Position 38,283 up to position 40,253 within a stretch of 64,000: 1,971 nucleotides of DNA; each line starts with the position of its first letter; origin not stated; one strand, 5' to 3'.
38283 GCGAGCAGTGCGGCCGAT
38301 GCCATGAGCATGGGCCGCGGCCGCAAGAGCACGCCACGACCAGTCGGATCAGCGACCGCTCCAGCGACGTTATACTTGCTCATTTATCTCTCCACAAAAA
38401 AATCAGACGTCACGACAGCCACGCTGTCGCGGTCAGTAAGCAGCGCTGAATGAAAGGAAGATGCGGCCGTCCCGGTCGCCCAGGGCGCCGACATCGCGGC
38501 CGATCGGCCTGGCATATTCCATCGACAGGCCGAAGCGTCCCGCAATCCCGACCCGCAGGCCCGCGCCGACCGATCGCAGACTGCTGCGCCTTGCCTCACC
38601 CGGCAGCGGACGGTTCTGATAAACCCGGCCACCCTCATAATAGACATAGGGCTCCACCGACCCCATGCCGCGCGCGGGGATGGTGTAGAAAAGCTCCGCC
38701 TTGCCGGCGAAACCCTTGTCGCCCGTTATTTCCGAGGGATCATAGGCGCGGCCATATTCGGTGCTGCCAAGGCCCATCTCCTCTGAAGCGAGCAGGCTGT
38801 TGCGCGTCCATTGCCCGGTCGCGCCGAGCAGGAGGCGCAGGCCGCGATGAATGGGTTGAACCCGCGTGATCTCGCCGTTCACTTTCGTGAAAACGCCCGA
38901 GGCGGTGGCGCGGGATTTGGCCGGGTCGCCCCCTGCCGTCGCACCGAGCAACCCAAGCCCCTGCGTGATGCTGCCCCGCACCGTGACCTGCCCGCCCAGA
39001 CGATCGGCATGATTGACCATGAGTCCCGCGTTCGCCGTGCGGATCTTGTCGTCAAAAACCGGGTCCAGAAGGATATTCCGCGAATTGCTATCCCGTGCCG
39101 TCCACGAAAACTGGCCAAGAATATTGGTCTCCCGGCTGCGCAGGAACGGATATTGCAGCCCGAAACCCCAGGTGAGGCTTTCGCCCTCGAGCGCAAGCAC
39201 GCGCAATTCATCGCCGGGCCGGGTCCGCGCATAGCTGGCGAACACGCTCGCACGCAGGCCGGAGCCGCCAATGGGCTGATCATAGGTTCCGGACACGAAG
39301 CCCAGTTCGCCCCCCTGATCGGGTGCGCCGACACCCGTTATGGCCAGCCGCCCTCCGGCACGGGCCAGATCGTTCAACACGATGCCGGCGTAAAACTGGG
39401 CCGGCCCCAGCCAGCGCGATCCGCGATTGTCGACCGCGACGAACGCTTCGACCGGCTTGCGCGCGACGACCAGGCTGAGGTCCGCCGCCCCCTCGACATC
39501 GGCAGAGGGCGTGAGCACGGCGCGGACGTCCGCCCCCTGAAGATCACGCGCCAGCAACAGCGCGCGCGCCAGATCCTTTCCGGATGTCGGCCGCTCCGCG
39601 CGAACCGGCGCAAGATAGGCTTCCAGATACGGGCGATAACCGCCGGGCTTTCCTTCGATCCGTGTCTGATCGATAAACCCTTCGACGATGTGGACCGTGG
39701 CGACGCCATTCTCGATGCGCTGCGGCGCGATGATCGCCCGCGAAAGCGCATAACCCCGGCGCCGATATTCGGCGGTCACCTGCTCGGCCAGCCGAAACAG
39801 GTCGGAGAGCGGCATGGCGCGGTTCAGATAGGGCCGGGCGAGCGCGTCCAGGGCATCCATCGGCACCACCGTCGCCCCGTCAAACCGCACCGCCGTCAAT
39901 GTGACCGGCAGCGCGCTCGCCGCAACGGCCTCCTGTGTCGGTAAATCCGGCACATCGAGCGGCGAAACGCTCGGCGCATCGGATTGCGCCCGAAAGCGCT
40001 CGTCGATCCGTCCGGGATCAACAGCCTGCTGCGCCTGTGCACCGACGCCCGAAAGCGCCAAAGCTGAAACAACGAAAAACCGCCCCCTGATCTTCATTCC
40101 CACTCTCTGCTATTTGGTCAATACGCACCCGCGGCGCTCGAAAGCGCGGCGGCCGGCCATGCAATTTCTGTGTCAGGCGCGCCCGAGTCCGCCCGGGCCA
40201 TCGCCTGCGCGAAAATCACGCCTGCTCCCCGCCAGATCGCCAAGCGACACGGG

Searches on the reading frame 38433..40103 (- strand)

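Call 6: search_protein_families(library=pfam, proteins=[window:38433-40103:-])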
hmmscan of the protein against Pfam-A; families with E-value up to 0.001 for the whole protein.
window:38433-40103:- (556 aa): 2 families
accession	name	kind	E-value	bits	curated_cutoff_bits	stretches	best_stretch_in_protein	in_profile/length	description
PF03865.19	ShlB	-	6.4e-23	82.1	22.7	1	214-517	11-310/311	Haemolysin secretion/activation protein ShlB/FhaC/HecB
PF08479.16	POTRA_2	-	5.9e-18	64.9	24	1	68-142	2-76/76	POTRA domain, ShlB-type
